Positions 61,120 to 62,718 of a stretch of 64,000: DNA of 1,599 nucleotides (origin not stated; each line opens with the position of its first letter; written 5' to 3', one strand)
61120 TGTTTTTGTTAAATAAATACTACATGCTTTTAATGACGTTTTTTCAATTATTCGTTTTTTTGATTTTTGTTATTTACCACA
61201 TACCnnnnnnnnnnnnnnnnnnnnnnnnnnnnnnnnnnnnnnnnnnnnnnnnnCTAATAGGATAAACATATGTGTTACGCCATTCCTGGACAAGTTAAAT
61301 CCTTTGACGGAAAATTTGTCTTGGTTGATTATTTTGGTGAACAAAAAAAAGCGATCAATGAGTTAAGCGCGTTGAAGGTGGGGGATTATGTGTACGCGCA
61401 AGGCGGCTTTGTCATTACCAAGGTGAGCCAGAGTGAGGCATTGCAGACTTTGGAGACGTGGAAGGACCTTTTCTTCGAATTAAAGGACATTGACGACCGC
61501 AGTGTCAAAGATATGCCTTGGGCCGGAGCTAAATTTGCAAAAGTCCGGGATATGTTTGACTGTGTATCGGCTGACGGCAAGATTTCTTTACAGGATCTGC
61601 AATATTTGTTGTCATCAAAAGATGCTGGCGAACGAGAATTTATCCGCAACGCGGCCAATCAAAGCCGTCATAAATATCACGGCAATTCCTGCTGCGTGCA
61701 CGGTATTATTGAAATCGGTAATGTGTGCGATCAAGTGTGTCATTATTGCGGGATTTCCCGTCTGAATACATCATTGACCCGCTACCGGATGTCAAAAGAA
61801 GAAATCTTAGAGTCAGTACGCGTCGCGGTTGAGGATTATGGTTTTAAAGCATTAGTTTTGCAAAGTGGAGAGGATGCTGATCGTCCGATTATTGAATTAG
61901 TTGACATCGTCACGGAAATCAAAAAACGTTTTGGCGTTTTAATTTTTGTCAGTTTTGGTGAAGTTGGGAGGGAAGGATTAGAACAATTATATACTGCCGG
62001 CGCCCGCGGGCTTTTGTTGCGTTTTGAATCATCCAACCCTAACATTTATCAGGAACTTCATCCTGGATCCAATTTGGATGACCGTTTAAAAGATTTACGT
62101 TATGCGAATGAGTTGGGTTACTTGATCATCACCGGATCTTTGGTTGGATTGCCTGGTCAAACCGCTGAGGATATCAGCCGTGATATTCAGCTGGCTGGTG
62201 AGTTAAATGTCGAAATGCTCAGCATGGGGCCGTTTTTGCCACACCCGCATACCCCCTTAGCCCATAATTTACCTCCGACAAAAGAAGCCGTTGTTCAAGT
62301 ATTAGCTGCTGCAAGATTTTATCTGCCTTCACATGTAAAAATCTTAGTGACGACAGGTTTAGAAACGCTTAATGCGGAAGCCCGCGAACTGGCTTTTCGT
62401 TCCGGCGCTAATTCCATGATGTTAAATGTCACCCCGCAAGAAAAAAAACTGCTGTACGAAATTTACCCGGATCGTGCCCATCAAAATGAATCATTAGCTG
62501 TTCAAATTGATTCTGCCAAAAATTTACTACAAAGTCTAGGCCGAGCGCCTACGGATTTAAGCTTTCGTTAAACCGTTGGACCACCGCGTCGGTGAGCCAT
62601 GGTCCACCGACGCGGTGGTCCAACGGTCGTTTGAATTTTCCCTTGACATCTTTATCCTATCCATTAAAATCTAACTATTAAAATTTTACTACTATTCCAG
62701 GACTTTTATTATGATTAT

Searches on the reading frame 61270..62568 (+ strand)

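Call 68: search_protein_families(library=pfam, proteins=[window:61270-62568:+], max_evalue=0.0001)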
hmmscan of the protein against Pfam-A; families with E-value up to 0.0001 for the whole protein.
window:61270-62568:+ (433 aa): 3 families
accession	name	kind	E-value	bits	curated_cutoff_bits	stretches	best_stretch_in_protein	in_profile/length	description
PF04055.27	Radical_SAM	-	1.8e-18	67.7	29.5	1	147-308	1-165/166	Radical SAM superfamily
PF01455.23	HupF_HypC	-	8.2e-14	51.9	28.5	1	1-64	1-65/65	HupF/HypC family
PF06968.18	BATS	-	3e-07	31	22.2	1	323-402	6-73/88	Biotin and Thiamin Synthesis associated domain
